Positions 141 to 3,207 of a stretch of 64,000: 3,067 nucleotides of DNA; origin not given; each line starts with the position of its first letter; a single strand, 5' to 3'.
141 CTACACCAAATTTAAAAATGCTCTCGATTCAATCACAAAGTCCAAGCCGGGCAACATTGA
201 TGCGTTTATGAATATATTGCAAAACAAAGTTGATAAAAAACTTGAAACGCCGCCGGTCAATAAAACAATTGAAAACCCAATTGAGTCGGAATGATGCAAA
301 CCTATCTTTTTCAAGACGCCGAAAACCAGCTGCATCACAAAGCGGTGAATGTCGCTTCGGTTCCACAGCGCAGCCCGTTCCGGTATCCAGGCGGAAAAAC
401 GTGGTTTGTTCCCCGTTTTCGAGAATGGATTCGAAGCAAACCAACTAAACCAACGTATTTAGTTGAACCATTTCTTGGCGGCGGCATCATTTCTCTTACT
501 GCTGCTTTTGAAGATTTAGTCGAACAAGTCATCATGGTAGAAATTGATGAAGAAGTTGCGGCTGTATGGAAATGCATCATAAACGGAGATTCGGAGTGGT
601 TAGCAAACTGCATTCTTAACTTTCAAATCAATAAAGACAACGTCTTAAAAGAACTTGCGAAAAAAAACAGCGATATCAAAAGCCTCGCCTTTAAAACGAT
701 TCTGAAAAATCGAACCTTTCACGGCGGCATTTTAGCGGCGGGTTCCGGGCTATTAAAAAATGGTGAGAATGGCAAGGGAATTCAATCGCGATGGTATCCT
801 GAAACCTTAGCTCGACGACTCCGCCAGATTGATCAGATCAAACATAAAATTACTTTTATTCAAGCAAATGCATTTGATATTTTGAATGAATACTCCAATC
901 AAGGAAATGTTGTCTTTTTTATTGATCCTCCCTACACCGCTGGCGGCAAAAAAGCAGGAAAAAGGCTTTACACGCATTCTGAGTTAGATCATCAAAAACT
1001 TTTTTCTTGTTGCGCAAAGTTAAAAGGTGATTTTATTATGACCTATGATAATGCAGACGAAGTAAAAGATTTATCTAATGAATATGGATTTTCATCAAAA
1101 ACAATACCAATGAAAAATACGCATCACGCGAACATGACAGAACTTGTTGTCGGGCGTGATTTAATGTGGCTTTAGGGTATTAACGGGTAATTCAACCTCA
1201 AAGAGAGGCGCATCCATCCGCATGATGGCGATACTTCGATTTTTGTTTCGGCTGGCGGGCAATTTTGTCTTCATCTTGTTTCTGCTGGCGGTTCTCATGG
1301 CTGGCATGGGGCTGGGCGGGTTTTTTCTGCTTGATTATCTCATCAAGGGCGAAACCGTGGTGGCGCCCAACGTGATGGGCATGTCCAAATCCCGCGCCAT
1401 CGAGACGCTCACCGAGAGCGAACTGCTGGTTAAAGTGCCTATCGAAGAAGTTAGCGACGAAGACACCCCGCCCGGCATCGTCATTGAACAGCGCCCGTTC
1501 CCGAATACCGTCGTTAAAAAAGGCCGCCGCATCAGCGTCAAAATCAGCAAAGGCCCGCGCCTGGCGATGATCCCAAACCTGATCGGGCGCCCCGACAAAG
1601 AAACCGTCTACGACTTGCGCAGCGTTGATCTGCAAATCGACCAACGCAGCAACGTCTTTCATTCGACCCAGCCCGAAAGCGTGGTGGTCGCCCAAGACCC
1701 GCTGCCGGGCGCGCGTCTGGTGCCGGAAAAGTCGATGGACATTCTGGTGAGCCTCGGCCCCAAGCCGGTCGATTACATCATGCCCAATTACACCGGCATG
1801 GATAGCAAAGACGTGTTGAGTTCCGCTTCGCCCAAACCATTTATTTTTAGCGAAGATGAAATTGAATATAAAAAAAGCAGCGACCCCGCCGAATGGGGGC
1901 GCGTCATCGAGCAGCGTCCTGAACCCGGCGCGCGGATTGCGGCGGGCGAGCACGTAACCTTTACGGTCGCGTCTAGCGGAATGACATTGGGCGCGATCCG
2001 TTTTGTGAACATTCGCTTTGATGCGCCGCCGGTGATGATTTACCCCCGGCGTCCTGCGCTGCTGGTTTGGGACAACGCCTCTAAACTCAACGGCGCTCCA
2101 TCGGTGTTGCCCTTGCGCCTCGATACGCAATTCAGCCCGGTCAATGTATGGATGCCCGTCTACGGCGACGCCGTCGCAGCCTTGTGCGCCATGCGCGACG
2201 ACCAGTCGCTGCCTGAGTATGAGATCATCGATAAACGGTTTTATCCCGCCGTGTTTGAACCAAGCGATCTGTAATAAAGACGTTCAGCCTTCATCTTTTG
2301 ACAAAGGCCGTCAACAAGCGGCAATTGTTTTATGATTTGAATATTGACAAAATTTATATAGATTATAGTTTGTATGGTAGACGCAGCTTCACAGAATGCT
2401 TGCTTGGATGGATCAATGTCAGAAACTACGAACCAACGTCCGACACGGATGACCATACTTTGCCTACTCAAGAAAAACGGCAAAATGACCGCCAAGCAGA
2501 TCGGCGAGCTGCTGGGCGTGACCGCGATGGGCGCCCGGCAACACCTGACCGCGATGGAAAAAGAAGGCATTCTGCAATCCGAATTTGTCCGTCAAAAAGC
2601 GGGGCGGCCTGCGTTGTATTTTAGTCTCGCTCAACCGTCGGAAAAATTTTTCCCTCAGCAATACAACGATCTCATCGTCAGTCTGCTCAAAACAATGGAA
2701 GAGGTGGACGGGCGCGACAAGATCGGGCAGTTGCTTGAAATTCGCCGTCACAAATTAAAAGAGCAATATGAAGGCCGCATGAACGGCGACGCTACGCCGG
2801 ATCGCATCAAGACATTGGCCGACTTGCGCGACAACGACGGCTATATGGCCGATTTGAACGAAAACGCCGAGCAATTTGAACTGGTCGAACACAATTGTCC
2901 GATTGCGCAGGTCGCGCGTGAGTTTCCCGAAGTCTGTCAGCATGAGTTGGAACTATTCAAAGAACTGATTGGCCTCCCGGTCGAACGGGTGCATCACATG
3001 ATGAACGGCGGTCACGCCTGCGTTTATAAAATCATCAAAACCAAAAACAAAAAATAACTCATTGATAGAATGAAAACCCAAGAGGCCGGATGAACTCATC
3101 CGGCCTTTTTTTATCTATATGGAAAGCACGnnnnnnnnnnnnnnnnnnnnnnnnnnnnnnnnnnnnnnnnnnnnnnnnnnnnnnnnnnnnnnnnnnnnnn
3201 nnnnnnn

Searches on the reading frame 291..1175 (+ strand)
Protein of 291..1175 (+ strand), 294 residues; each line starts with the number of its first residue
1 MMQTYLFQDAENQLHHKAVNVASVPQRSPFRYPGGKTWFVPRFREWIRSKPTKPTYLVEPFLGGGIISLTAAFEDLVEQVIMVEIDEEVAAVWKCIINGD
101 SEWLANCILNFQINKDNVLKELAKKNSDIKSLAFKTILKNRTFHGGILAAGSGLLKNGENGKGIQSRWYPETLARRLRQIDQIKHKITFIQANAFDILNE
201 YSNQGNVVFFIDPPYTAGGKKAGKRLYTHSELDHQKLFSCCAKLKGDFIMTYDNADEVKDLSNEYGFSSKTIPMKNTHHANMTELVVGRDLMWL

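Call 62: search_protein_families(library=pfam, proteins=[window:291-1175:+], max_evalue=0.00001)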
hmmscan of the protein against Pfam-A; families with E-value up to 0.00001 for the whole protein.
window:291-1175:+ (294 aa): 1 family
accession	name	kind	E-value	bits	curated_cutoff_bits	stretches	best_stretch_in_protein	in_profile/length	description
PF02086.21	MethyltransfD12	-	3.8e-17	63.3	22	1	32-266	1-243/253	D12 class N6 adenine-specific DNA methyltransferase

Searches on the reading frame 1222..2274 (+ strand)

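Call 62: search_protein_families(library=pfam, proteins=[window:1222-2274:+], max_evalue=0.00001)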
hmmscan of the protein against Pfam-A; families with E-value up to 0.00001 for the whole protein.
window:1222-2274:+ (350 aa): 1 family
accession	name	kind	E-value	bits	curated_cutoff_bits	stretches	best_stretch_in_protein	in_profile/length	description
PF03793.24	PASTA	-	2.1e-28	98.5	23.2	2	46-110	1-64/64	PASTA domain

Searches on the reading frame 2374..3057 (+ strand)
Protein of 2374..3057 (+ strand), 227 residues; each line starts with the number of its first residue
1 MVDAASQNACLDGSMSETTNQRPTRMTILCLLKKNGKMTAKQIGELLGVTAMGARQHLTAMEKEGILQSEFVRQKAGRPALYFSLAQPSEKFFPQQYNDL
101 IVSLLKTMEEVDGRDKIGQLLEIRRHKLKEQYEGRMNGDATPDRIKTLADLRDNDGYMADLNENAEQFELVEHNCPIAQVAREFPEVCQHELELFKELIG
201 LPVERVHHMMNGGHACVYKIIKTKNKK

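Call 62: search_protein_families(library=pfam, proteins=[window:2374-3057:+], max_evalue=0.00001)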
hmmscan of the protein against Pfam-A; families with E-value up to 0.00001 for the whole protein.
window:2374-3057:+ (227 aa): 2 families
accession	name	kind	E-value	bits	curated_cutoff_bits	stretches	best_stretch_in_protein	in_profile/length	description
PF13412.12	HTH_24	-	1.5e-07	31.3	21.9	1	23-67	3-47/48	Winged helix-turn-helix DNA-binding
PF01022.26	HTH_5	-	2.2e-06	27.9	22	1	23-68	2-46/47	Bacterial regulatory protein, arsR family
